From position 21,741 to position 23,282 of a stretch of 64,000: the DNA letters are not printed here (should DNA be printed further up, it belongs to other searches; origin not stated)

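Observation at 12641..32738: A ~20 kb acyl-CoA island in which the beta-oxidation-type enzymes deviate at canonical catalytic positions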

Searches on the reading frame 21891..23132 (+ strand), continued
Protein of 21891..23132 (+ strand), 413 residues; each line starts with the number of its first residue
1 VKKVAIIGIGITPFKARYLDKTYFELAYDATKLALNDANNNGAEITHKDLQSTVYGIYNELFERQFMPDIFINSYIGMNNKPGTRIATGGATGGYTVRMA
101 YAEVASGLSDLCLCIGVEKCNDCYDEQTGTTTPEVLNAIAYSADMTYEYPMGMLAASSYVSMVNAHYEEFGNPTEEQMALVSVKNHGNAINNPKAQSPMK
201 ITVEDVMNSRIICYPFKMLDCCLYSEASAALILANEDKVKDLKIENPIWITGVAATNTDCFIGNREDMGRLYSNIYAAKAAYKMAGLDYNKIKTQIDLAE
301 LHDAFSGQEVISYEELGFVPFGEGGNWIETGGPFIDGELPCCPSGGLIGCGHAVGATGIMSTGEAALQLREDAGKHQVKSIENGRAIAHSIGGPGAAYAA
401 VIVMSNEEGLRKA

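Call 28: find_related_loci(query=A1, collection=genome_contigs, flank=10000)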
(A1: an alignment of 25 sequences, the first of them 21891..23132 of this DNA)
Query A1 (413 aa) in genome_contigs; peptide patterns used: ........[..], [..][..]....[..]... (x = any residue, [..] = any of these).
600 stretches matched a pattern (row limit reached: there are more); 559 encode a relative of the query (tblastn E <= 1e-3); the best 80 are kept; 80 distinct loci.
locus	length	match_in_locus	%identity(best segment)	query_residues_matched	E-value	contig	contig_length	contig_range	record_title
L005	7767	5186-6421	93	1-412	0e+0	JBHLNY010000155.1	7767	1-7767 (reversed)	MAG: Promethearchaeota archaeon isolate DZ2S.398 DZ2S.398@35821, whole genome shotgun sequence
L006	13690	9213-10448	92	2-413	0e+0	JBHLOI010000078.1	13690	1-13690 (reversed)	MAG: Promethearchaeota archaeon isolate DZ3M.320 DZ3M.320@14796, whole genome shotgun sequence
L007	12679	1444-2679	91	1-412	0e+0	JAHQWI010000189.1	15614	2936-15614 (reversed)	MAG: Promethearchaeia archaeon isolate ABR03 NODE_729_length_15614_cov_5, whole genome shotgun sequence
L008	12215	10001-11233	91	2-412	0e+0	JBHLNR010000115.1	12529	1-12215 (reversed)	MAG: Promethearchaeota archaeon isolate DZ2S.368 DZ2S.368@17103, whole genome shotgun sequence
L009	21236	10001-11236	94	1-412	0e+0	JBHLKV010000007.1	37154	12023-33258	MAG: Candidatus Hodarchaeota archaeon isolate DZ1M.223 DZ1M.223@3337, whole genome shotgun sequence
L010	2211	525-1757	90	1-411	0e+0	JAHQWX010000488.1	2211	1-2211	MAG: Promethearchaeia archaeon isolate WORB4 WOR136_contig-100_5050, whole genome shotgun sequence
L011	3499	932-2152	91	1-408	0e+0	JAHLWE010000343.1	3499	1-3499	MAG: Promethearchaeota archaeon isolate 2R3_4 k141_70269, whole genome shotgun sequence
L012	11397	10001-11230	90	1-411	0e+0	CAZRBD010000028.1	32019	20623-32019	MAG TPA_asm: uncultured archaeon isolate SRP179991_co3_105 genome assembly, contig: NODE_248_length_32019_cov_6.620761,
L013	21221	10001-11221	91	1-408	0e+0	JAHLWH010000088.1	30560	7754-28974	MAG: Promethearchaeota archaeon isolate 6H3_1 k141_28672, whole genome shotgun sequence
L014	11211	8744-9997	89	1-413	0e+0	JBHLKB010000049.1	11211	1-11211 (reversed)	MAG: Candidatus Hodarchaeota archaeon isolate DZ1B.234 DZ1B.234@20104, whole genome shotgun sequence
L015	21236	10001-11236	91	1-412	0e+0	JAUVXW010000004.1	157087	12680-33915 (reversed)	MAG: Promethearchaeota archaeon isolate CSMAG_1226 CSMAG_1226_k141_24683_length_157087_cov_21.6065, whole genome shotgun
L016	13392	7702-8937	91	1-412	0e+0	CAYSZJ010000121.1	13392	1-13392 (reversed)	MAG TPA_asm: uncultured archaeon isolate SRP239594_co1_24 genome assembly, contig: NODE_2240_length_13392_cov_39.108720,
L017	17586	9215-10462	89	2-412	0e+0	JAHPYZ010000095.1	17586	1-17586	MAG: Promethearchaeota archaeon isolate LW30_13 NODE_745_length_17586_cov_6.334835, whole genome shotgun sequence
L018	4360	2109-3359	89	2-413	0e+0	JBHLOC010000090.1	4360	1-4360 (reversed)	MAG: Promethearchaeota archaeon isolate DZ3M.111 DZ3M.111@92349, whole genome shotgun sequence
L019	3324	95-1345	89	1-412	0e+0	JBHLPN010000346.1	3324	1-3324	MAG: Promethearchaeota archaeon isolate H2M.194 H2M.194@71410, whole genome shotgun sequence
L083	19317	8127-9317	52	1-407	6e-134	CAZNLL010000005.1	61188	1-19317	MAG TPA_asm: uncultured Desulfobacteraceae bacterium isolate binchicken_co334_233 genome assembly, contig: NODE_681_leng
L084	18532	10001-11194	54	1-407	8e-134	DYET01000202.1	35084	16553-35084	MAG TPA_asm: Desulfovirgula sp. isolate Tomsk_2_57_21 Tomsk_k141_84509, whole genome shotgun sequence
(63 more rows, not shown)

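Call 30: search_protein_families(library=ncbifam, proteins=[window:21891-23132:+], max_evalue=0.01)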
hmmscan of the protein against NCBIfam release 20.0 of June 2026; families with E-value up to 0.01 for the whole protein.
window:21891-23132:+ (413 aa): 29 families (the best 25 are shown)
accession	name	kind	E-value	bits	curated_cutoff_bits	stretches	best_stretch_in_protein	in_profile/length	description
NF004720.0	PRK06064.1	subfamily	3.9e-96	322.2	420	1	1-406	1-387/389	thiolase domain-containing protein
NF004982.0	PRK06365.1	equivalog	6.4e-91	305.5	695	2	2-267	16-267/430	thiolase domain-containing protein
NF009228.0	PRK12578.1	subfamily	6.4e-82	275.2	485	1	2-404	3-385/387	thiolase domain-containing protein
NF053570.1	AcCoTHIOL_METTL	equivalog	2.2e-76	257.2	600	1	1-407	1-384/385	acetyl-CoA acetyltransferase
NF006180.0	PRK08313.1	subfamily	3.4e-68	230.3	514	1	2-407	4-385/389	thiolase domain-containing protein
NF004721.0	PRK06065.1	equivalog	1.5e-64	218.3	455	1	2-406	10-393/393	thiolase domain-containing protein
NF004810.0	PRK06157.1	equivalog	6e-64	216.6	403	1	2-407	7-398/400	acetyl-CoA acetyltransferase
NF006102.0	PRK08256.1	subfamily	1.8e-54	185.3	436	1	2-399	3-387/394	lipid-transfer protein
NF005704.0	PRK07516.1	subfamily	1.7e-49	168.8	412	1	2-401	2-384/389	thiolase domain-containing protein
NF004811.0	PRK06158.1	subfamily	5.7e-46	157.2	421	1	4-405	10-380/384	acetyl-CoA acetyltransferase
NF004722.0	PRK06066.1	equivalog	2.4e-43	148.6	516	1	1-405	3-384/385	thiolase domain-containing protein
NF005892.0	PRK07855.1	subfamily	5.3e-43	147.4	469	1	2-383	6-371/390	lipid-transfer protein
NF053628.1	BnzsclthlBbsBGT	equivalog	5.1e-41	140.8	750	1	2-394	5-371/389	benzoylsuccinyl-CoA thiolase subunit BbsB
NF004715.0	PRK06059.1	equivalog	1.1e-37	130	424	1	2-397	4-394/399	lipid-transfer protein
NF004936.0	PRK06289.1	equivalog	2e-35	122.4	375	1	3-404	4-402/405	acetyl-CoA acetyltransferase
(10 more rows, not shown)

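Call 38: find_encoding_contigs(protein=P0114, flank=8000, max_places=2)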
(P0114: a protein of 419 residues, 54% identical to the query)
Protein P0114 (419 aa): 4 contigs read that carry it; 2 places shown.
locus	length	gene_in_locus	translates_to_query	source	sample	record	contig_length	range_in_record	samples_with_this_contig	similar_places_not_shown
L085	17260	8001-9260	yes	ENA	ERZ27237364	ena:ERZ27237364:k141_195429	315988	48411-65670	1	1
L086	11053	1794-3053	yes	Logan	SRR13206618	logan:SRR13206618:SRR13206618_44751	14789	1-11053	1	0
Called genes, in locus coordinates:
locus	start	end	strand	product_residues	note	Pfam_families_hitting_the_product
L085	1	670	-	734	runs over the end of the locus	PF00535:Glycos_transf_2, PF21969:MGS_GT (weak)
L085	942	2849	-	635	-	PF01134:GIDA, PF12831:FAD_oxidored (weak), PF21680:GIDA_C_1st, PF13932:SAM_GIDA_C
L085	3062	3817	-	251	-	PF00106:adh_short, PF01370:Epimerase (faint), PF08659:KR, PF13561:adh_short_C2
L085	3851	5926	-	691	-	PF13802:Gal_mutarotas_2, PF01055:Glyco_hydro_31_2nd, PF21365:Glyco_hydro_31_3rd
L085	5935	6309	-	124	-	-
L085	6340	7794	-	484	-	PF01425:Amidase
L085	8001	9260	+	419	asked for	PF00108:Thiolase_N, PF22691:Thiolase_C_1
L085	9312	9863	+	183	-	PF12172:zf-ChsH2 (faint), PF01796:OB_ChsH2_C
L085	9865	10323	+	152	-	PF11136:DUF2889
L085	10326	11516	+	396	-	PF01960:ArgJ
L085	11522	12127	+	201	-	PF13406:SLT_2 (faint), PF01464:SLT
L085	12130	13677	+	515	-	PF00515:TPR_1 (faint), PF07719:TPR_2 (faint), PF12895:ANAPC3 (faint), PF13174:TPR_6 (faint), PF24575:TPR_Slam (weak), PF25063:ARM_TT21_C (weak), PF14559:TPR_19, PF01987:AIM24 (weak), +6 more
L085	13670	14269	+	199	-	PF01066:CDP-OH_P_transf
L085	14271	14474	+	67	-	PF07311:Dodecin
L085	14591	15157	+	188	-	PF02353:CMAS (weak), PF02475:TRM5-TYW2_MTfase (weak), PF01209:Ubie_methyltran, PF13489:Methyltransf_23, PF13847:Methyltransf_31, PF08241:Methyltransf_11, PF08242:Methyltransf_12, PF13649:Methyltransf_25, +1 more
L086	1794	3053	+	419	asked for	PF00108:Thiolase_N, PF22691:Thiolase_C_1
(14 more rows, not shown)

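Call 39: find_encoding_contigs(protein=P0084, flank=8000, max_places=2)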
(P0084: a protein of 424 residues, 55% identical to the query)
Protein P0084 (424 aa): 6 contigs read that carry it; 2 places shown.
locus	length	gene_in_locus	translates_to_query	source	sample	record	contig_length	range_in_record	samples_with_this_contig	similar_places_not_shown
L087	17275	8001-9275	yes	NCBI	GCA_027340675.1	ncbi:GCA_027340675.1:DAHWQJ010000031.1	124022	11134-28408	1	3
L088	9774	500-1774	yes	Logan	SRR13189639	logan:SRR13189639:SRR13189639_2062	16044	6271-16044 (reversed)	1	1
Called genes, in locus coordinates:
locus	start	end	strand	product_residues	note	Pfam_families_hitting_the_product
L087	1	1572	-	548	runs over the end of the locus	PF01656:CbiA, PF13500:AAA_26, PF07685:GATase_3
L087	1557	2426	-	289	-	PF02654:CobS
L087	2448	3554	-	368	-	PF02277:DBI_PRT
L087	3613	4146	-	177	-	PF02283:CobU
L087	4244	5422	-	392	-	-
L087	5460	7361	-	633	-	PF07715:Plug, PF00593:TonB_dep_Rec_b-barrel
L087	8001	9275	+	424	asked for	PF00108:Thiolase_N, PF02803:Thiolase_C (weak), PF22691:Thiolase_C_1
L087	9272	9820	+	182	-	PF12172:zf-ChsH2, PF01796:OB_ChsH2_C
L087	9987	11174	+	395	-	PF01960:ArgJ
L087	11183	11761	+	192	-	PF13511:DUF4124 (weak), PF01464:SLT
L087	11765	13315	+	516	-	PF07719:TPR_2 (faint), PF12895:ANAPC3 (faint), PF13181:TPR_8 (faint), PF13428:TPR_14 (faint), PF13432:TPR_16 (weak), PF23914:TPR_CcmH_CycH (faint), PF14559:TPR_19, PF13432:TPR_16 (weak), +7 more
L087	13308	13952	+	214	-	PF01066:CDP-OH_P_transf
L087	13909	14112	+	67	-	PF07311:Dodecin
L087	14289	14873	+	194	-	PF02475:TRM5-TYW2_MTfase (weak), PF10294:Methyltransf_16 (weak), PF13489:Methyltransf_23, PF01209:Ubie_methyltran, PF13847:Methyltransf_31, PF08241:Methyltransf_11, PF08242:Methyltransf_12, PF13649:Methyltransf_25, +2 more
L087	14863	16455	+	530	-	PF07969:Amidohydro_3, PF01979:Amidohydro_1 (weak)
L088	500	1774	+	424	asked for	PF00108:Thiolase_N, PF02803:Thiolase_C (weak), PF22691:Thiolase_C_1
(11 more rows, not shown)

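Call 40: find_encoding_contigs(protein=P0087, flank=8000, max_places=2)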
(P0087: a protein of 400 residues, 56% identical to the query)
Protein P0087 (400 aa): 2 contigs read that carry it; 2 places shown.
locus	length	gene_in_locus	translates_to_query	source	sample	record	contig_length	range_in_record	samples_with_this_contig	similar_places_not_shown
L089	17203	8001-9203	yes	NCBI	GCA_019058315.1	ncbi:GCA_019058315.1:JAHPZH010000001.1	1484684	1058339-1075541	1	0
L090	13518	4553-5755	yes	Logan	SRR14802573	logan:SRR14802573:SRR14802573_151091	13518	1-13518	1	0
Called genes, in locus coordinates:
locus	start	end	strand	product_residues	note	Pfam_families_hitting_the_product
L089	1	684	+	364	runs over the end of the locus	PF04055:Radical_SAM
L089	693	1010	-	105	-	-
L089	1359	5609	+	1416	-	PF19077:Big_13 (faint)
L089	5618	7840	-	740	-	PF13412:HTH_24 (weak), PF24266:HTH_HVO_0163_N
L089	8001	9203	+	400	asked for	PF00108:Thiolase_N, PF02803:Thiolase_C, PF22691:Thiolase_C_1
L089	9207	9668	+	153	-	PF12172:zf-ChsH2 (weak), PF01796:OB_ChsH2_C (weak)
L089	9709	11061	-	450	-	-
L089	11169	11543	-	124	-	-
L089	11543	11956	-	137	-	-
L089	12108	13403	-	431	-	PF00132:Hexapep (weak)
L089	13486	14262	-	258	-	PF01996:F420_ligase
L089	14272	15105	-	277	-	PF00809:Pterin_bind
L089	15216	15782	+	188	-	-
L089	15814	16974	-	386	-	PF00037:Fer4 (weak), PF12838:Fer4_7 (weak), PF13187:Fer4_9 (weak), PF13237:Fer4_10, PF14697:Fer4_21, PF00037:Fer4, PF12797:Fer4_2 (weak), PF12837:Fer4_6 (weak)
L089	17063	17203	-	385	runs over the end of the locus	PF12797:Fer4_2 (faint), PF00037:Fer4 (weak), PF13187:Fer4_9, PF13237:Fer4_10, PF14697:Fer4_21, PF00037:Fer4, PF12837:Fer4_6 (weak), PF12838:Fer4_7 (weak)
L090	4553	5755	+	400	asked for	PF00108:Thiolase_N, PF02803:Thiolase_C, PF22691:Thiolase_C_1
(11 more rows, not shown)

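Call 61: search_protein_families(library=pfam, proteins=[L017:3960-4613:-, L017:4916-5464:-, L017:5851-6537:-, L017:6799-7902:+, L017:8024-9097:+, L017:11776-12603:+, L017:12623-13306:+, L017:13441-14094:+, L017:14091-14825:+, L017:14889-15728:+])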
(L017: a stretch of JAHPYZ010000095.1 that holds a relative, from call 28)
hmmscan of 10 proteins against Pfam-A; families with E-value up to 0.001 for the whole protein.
L017:3960-4613:- (217 aa): 9 families
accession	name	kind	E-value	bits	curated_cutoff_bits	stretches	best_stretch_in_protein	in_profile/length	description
PF19220.6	Rod_CreS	-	1e-06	28.5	100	1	13-158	29-178/359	Crescentin, rod domain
PF08614.16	ATG16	-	1.6e-05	25.6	33.7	0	99-160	75-136/200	Autophagy protein 16 (ATG16)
PF13851.11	GAS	-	4.1e-05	23.5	32.3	0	12-99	20-107/200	Growth-arrest specific micro-tubule binding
PF04102.17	SlyX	-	0.00015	22.7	30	0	125-165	16-56/67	SlyX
PF13248.11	Zn_ribbon_3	-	0.00019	21.2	27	0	199-217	9-26/26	zinc-ribbon domain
PF12329.13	TMF_DNA_bd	-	0.0003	21.1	35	0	103-160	10-67/74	TATA element modulatory factor 1 DNA binding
PF24423.1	OVT1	-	0.00037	21.3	30.9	0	23-113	6-93/100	Major antigen, helical domain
PF06818.20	Fez1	-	0.00085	20.3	34.4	0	66-178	6-118/199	Fez1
PF10473.14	CENP-F_leu_zip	-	0.00096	19.7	34.5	0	19-75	53-109/140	Leucine-rich repeats of kinetochore protein Cenp-F/LEK1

L017:4916-5464:- (182 aa): 7 families
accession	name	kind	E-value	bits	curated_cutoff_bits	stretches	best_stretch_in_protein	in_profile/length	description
PF00071.28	Ras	-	8e-40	136.5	21.6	1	11-174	1-160/162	Ras family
PF08477.19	Roc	-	9.4e-29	100.5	27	1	11-128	1-119/119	Ras of Complex, Roc, domain of DAPkinase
PF00025.27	Arf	-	4.4e-13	49.5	22.3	1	10-172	15-172/174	ADP-ribosylation factor family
PF00009.33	GTP_EFTU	-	1.6e-06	28.3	26.5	1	53-174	64-186/188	Elongation factor Tu GTP binding domain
PF04670.18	Gtr1_RagA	-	2.1e-06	27.8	22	1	11-138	1-132/232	Gtr1/RagA G protein conserved region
PF01926.29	MMR_HSR1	-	8.2e-06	26.3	21.9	1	11-126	1-113/113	50S ribosome-binding GTPase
PF03193.22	RsgA_GTPase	-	7.9e-05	23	30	0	117-165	53-99/174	RsgA GTPase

L017:5851-6537:- (228 aa): 1 family
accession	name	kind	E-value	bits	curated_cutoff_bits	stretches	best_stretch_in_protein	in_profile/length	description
PF02566.24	OsmC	-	4.6e-13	49.9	27.5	1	68-171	1-99/100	OsmC-like protein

L017:6799-7902:+ (367 aa): 1 family
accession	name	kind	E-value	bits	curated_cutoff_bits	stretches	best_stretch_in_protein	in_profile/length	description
PF19036.6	Fuz_longin_1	-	3e-06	27.9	26.1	1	4-89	3-81/125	First Longin domain of FUZ, MON1 and HPS1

L017:8024-9097:+ (357 aa): 0 families

L017:11776-12603:+ (275 aa): 1 family
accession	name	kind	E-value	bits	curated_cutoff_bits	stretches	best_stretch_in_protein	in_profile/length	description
PF00497.25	SBP_bac_3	-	6e-31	107.4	26.4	1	52-275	1-131/132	Bacterial extracellular solute-binding proteins, family 3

L017:12623-13306:+ (227 aa): 1 family
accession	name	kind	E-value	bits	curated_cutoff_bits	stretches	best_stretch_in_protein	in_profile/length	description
PF00528.27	BPD_transp_1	-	2.5e-16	60.4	26.4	1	30-209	1-174/184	Binding-protein-dependent transport system inner membrane component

L017:13441-14094:+ (217 aa): 2 families
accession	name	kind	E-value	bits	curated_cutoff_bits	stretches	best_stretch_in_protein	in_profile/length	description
PF00005.33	ABC_tran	-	7.1e-23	82.2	25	1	2-123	28-137/137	ABC transporter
PF13304.12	AAA_21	-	1.5e-05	25.7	27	1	93-154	236-300/304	AAA domain, putative AbiEii toxin, Type IV TA system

L017:14091-14825:+ (244 aa): 1 family
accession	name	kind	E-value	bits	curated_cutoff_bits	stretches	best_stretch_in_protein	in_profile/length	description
PF00528.27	BPD_transp_1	-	2.9e-13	50.4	26.4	1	39-235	1-178/184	Binding-protein-dependent transport system inner membrane component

L017:14889-15728:+ (279 aa): 1 family
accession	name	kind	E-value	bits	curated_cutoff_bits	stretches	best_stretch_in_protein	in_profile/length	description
PF04015.17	DUF362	-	5.2e-36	125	24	1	40-235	1-198/200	Domain of unknown function (DUF362)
